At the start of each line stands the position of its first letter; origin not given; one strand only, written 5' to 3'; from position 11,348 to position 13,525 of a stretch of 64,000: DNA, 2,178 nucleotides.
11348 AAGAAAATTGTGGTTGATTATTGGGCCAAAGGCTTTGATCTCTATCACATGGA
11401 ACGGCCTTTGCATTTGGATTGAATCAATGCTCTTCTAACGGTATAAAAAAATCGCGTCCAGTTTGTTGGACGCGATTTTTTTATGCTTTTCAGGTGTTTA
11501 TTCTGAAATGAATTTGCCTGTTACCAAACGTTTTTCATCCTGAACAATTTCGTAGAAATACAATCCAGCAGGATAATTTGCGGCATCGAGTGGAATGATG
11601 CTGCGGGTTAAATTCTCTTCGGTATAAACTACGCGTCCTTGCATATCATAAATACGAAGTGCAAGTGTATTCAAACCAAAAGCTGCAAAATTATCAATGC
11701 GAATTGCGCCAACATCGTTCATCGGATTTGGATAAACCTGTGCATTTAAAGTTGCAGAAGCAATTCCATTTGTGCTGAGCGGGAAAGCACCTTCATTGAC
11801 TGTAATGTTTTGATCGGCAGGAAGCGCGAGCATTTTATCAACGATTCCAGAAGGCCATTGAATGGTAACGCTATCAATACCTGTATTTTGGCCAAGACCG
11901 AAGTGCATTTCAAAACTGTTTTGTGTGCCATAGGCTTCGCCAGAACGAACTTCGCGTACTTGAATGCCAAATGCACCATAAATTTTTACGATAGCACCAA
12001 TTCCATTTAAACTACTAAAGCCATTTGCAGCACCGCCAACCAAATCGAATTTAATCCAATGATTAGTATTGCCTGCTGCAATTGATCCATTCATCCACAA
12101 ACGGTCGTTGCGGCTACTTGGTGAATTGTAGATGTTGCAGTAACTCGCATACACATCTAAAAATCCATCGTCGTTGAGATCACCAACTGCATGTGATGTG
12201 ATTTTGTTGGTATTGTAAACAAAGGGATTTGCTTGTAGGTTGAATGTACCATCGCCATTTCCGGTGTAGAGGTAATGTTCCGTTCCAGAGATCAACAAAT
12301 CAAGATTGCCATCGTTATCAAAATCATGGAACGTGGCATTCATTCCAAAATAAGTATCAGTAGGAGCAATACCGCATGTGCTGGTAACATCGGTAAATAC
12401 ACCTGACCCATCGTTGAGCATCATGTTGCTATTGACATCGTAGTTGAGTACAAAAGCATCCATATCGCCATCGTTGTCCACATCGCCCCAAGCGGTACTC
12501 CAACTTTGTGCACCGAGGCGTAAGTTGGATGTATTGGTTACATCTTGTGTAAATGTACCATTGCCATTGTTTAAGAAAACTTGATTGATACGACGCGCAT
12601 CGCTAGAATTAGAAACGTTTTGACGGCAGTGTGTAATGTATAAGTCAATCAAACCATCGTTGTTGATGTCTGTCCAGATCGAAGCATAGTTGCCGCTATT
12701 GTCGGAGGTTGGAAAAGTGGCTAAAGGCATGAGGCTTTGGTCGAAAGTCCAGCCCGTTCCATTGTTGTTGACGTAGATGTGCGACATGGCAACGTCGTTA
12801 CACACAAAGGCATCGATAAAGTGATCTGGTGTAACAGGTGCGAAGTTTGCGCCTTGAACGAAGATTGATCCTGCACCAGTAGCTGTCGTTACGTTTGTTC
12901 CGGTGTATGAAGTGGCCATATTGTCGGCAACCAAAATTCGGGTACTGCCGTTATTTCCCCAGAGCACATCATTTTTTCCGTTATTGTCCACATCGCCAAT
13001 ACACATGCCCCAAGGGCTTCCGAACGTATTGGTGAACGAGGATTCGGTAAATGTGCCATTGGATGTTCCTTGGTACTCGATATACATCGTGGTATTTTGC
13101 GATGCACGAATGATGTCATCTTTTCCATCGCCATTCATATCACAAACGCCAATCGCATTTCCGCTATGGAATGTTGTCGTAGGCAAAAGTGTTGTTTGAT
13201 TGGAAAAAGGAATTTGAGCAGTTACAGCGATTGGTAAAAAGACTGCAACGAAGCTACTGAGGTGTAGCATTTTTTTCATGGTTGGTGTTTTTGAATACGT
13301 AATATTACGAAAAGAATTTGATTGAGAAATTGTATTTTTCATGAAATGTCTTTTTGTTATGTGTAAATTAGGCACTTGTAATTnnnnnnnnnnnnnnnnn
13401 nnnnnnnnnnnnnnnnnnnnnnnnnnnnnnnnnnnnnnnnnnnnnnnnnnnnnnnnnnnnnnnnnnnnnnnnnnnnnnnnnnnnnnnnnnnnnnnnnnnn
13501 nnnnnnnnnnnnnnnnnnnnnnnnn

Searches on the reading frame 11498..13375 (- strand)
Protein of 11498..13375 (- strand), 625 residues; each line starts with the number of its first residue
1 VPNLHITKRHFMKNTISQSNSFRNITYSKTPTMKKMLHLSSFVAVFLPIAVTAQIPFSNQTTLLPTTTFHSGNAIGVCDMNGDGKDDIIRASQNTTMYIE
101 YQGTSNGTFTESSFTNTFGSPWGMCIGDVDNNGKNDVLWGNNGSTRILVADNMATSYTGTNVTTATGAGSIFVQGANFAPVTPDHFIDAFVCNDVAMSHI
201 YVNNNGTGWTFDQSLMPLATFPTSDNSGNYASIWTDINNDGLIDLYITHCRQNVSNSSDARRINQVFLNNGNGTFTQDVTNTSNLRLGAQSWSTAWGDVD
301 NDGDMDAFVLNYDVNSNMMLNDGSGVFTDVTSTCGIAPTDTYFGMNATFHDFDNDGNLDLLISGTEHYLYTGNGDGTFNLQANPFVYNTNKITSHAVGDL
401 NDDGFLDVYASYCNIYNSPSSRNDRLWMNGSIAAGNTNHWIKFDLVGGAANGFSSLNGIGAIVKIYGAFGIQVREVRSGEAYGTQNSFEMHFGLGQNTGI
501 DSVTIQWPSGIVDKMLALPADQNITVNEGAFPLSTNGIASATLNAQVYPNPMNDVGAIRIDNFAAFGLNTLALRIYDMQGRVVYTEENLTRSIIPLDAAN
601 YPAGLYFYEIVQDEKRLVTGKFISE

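Call 3: search_protein_families(library=pfam, proteins=[window:11498-13375:-], max_evalue=0.1)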
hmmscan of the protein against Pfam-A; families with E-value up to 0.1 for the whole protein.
window:11498-13375:- (625 aa): 6 families
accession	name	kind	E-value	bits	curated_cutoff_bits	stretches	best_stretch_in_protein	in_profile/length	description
PF13517.12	FG-GAP_3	-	8e-37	126.1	26.9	6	236-309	1-61/61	FG-GAP-like repeat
PF07593.17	UnbV_ASPIC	-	1.8e-18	66.6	23.4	1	458-525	1-68/68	ASPIC and UnbV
PF01839.29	FG-GAP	-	1.1e-12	47.9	22.1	2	72-89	2-19/37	FG-GAP repeat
PF18962.6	Por_Secre_tail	-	3.3e-11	43.7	27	1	547-622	1-73/75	Secretion system C-terminal sorting domain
PF13585.12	CHU_C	-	0.0052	17.3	27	1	552-612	14-72/86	CHU_C Type IX secretion signal domain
PF12256.14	TcdB_toxin_midN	-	0.0064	16.2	24.8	0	55-101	10-55/181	Insecticide toxin TcdB middle/N-terminal region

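Call 4: search_protein_families(library=ncbifam, proteins=[window:11498-13375:-], max_evalue=0.1)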
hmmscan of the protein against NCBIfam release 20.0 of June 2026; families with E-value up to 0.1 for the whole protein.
window:11498-13375:- (625 aa): 2 families
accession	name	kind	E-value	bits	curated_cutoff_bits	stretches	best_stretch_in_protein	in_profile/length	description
TIGR04183.1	Por_Secre_tail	domain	2.4e-10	40.2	23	1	547-623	1-70/72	T9SS type A sorting domain-containing protein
NF040734.1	CC-COOH_SaoC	equivalog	0.0053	16.5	80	0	295-366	51-120/148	Cys-Cys-COOH (seleno)protein SaoC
